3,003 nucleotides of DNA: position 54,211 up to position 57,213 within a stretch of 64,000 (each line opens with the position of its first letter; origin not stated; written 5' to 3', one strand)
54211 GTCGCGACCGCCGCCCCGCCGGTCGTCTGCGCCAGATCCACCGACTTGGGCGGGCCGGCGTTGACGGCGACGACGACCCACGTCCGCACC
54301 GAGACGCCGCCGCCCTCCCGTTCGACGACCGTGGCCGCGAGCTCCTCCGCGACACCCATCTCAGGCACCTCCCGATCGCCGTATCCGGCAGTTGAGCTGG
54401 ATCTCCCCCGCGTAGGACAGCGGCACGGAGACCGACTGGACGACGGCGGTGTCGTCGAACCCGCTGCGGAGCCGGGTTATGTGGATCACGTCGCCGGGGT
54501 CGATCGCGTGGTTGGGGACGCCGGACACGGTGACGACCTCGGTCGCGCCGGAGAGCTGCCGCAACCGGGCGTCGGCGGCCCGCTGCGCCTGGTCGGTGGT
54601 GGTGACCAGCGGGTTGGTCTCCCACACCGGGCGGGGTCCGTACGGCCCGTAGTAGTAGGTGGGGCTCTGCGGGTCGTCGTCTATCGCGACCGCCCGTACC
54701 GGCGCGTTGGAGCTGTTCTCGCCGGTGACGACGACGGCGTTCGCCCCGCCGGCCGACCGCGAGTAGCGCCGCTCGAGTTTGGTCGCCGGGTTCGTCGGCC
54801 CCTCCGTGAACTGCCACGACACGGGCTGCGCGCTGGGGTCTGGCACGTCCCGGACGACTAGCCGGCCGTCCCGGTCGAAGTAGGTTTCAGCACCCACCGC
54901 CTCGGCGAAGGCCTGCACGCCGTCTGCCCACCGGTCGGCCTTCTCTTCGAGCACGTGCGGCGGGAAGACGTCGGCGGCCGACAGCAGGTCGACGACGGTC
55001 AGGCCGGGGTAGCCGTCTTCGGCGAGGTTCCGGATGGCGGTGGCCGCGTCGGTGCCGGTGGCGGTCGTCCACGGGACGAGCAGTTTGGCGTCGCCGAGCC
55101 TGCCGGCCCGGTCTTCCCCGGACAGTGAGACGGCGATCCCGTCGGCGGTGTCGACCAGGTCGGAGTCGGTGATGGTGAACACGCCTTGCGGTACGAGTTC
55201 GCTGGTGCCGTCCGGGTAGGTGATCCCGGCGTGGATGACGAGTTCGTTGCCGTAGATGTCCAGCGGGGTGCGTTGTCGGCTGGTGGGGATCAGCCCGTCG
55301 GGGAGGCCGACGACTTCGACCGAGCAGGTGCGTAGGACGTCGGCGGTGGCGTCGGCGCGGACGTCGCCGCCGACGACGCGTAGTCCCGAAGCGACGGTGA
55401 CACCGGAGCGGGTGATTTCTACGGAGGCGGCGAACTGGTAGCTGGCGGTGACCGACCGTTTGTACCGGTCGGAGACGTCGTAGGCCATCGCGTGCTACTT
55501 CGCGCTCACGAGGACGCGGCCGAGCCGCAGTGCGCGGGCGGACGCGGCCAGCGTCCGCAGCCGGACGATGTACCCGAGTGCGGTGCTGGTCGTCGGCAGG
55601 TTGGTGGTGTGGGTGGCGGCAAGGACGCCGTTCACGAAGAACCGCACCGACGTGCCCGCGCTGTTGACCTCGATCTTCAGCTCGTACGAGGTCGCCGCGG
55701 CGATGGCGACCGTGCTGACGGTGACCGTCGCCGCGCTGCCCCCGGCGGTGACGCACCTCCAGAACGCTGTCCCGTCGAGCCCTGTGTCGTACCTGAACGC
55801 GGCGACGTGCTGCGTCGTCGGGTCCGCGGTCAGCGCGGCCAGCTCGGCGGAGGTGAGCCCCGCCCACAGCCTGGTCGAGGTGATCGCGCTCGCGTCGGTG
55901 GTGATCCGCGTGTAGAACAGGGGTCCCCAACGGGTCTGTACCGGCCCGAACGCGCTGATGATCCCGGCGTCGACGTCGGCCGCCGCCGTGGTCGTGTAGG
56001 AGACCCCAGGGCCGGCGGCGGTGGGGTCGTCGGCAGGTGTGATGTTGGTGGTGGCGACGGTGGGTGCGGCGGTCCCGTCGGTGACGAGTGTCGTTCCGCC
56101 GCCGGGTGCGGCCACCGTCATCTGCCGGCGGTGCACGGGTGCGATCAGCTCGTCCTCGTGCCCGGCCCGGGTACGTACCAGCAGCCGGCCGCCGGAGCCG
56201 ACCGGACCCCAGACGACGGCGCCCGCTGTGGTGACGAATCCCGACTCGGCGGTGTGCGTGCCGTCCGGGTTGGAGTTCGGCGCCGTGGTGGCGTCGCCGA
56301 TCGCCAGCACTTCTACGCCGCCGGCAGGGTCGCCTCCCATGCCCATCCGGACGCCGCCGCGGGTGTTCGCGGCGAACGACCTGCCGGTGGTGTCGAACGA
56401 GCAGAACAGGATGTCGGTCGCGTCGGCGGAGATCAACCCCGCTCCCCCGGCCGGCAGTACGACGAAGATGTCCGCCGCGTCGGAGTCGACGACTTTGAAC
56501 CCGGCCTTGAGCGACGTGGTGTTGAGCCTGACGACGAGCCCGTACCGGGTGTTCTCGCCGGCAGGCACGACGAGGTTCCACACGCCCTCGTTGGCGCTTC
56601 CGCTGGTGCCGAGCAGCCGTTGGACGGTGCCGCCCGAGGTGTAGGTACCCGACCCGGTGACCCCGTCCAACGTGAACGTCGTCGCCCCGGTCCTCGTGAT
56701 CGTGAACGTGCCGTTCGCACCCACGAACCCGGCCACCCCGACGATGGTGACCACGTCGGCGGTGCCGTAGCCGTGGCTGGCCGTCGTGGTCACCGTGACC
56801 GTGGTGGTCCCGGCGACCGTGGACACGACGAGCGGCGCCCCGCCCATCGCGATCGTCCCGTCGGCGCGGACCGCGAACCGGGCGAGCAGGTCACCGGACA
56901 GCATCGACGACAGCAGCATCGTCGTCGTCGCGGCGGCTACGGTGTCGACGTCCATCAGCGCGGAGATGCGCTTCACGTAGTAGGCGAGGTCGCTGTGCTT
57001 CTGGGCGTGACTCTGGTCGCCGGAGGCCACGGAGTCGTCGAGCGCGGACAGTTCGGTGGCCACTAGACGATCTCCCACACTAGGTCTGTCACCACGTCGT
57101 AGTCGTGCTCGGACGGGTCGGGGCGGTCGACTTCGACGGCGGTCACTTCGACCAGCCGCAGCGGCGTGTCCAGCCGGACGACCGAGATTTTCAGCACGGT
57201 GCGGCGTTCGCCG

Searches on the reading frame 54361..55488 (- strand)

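Call 15: search_protein_families(library=phrogs, proteins=[window:54361-55488:-], max_evalue=0.001)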
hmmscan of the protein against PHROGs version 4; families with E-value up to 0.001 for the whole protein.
window:54361-55488:- (375 aa): 2 families
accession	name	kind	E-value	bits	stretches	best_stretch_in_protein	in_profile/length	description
phrog_1887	-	tail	2.2e-57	196.4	1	4-370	287-655/670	tail protein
phrog_177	-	tail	8.3e-09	35.8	1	114-355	153-392/623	baseplate hub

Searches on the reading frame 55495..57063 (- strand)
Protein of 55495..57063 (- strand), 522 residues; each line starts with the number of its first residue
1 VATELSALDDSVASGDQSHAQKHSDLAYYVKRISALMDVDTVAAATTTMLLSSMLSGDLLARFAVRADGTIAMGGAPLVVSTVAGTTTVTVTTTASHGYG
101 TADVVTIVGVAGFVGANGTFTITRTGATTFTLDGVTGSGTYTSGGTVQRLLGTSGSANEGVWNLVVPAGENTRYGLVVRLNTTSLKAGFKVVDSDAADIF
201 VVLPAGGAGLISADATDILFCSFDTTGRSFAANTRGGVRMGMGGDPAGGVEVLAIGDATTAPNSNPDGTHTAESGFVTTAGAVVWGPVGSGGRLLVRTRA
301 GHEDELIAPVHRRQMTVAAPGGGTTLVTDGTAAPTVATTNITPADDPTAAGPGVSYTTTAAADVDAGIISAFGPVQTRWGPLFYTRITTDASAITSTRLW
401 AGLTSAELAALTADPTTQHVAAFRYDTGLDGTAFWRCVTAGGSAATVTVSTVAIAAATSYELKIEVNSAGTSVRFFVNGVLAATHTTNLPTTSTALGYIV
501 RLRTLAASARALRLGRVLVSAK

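Call 55: find_related_loci(query=window:55495-57063:-, collection=viral_contigs, flank=10000)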
Query window:55495-57063:- (522 aa) in viral_contigs; peptide patterns used: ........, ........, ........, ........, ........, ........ (x = any residue, [..] = any of these).
12 stretches matched a pattern; 1 encode a relative of the query (tblastn E <= 1e-3); 1 distinct loci.
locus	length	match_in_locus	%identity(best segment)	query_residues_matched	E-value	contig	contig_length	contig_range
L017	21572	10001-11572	90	1-522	0e+0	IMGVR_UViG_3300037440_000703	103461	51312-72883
